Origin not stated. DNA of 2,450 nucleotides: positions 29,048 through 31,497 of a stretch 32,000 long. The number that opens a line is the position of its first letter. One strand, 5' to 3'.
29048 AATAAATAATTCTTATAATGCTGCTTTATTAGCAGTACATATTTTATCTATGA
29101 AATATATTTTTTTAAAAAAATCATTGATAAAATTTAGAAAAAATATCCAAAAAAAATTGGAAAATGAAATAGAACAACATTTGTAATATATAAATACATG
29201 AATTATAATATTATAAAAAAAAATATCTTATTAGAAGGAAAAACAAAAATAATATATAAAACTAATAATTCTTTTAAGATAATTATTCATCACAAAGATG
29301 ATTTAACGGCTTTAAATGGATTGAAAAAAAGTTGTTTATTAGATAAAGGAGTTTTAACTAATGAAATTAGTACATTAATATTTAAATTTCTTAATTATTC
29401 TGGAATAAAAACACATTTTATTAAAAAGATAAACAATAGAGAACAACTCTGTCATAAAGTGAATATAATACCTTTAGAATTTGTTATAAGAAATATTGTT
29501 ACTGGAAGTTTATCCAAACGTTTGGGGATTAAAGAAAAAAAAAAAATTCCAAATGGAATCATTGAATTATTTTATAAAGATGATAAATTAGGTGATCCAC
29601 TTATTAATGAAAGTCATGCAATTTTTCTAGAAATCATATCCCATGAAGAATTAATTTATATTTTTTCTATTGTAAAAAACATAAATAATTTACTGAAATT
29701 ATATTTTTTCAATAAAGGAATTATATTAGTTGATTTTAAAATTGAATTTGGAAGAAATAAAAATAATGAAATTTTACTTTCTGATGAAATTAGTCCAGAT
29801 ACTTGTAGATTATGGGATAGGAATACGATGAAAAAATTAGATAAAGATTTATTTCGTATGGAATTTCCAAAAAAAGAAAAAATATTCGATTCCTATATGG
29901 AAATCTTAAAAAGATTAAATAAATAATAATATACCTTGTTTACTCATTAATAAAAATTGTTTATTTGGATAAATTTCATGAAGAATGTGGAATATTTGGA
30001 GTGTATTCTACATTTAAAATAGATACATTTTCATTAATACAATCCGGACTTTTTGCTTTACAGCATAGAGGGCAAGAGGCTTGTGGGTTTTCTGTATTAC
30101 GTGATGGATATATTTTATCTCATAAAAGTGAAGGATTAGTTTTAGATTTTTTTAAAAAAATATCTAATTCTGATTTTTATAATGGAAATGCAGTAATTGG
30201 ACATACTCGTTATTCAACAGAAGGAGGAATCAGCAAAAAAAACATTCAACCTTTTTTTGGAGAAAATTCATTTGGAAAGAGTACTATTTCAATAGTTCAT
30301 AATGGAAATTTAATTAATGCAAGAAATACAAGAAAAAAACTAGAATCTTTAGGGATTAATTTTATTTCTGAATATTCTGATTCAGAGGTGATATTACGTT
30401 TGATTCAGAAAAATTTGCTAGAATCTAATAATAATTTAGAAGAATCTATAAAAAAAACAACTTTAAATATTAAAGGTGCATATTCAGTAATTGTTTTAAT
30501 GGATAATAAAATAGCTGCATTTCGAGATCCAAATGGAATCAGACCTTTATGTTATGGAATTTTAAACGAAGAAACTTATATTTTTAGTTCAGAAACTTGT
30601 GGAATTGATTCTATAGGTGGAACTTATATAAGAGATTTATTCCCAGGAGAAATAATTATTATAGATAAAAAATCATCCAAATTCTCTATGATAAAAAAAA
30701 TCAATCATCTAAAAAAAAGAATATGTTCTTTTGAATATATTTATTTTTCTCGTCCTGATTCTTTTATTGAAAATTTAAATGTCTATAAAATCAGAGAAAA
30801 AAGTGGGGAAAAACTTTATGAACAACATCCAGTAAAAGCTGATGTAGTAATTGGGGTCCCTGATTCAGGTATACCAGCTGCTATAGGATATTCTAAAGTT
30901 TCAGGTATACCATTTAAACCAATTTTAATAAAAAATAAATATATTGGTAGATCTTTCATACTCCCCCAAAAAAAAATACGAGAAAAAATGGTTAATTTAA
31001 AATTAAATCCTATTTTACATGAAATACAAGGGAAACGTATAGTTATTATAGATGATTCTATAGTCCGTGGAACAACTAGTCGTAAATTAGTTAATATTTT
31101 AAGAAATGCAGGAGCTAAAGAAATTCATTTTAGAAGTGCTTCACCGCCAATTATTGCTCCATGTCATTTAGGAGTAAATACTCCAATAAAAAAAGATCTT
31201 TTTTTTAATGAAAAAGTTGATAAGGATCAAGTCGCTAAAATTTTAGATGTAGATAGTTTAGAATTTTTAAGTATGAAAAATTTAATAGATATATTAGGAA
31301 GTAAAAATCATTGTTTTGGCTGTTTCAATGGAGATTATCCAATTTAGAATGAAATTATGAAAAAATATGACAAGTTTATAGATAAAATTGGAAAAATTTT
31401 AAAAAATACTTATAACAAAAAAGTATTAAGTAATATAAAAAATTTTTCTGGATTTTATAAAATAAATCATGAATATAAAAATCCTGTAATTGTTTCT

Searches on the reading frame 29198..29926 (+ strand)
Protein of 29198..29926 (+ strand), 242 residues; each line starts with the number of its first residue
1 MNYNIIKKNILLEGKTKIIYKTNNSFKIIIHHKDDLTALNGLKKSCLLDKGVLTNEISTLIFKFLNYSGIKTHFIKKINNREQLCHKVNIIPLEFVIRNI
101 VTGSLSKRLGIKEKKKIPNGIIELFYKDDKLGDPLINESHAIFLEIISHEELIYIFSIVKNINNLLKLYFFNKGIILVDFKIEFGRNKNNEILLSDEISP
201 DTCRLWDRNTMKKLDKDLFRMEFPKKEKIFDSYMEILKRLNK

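Call 73: search_protein_families(library=pfam, proteins=[window:29198-29926:+], max_evalue=0.00001)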
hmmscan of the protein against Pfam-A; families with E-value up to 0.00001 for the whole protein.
window:29198-29926:+ (242 aa): 1 family
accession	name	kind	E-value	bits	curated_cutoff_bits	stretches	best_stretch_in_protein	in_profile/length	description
PF01259.24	SAICAR_synt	-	4.3e-74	249.6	20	1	11-228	2-224/233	SAICAR synthetase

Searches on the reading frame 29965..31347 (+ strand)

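Call 73: search_protein_families(library=pfam, proteins=[window:29965-31347:+], max_evalue=0.00001)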
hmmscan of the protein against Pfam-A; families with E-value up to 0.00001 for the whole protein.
window:29965-31347:+ (460 aa): 3 families
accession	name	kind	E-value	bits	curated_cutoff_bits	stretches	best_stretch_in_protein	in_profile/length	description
PF13522.11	GATase_6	-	2.8e-16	60.2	27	1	73-210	9-130/130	Glutamine amidotransferase domain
PF13537.11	GATase_7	-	4.5e-16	59.4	25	1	89-211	8-118/123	Glutamine amidotransferase domain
PF00156.33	Pribosyltran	-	1.9e-10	40.7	26.3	1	282-389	20-120/158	Phosphoribosyl transferase domain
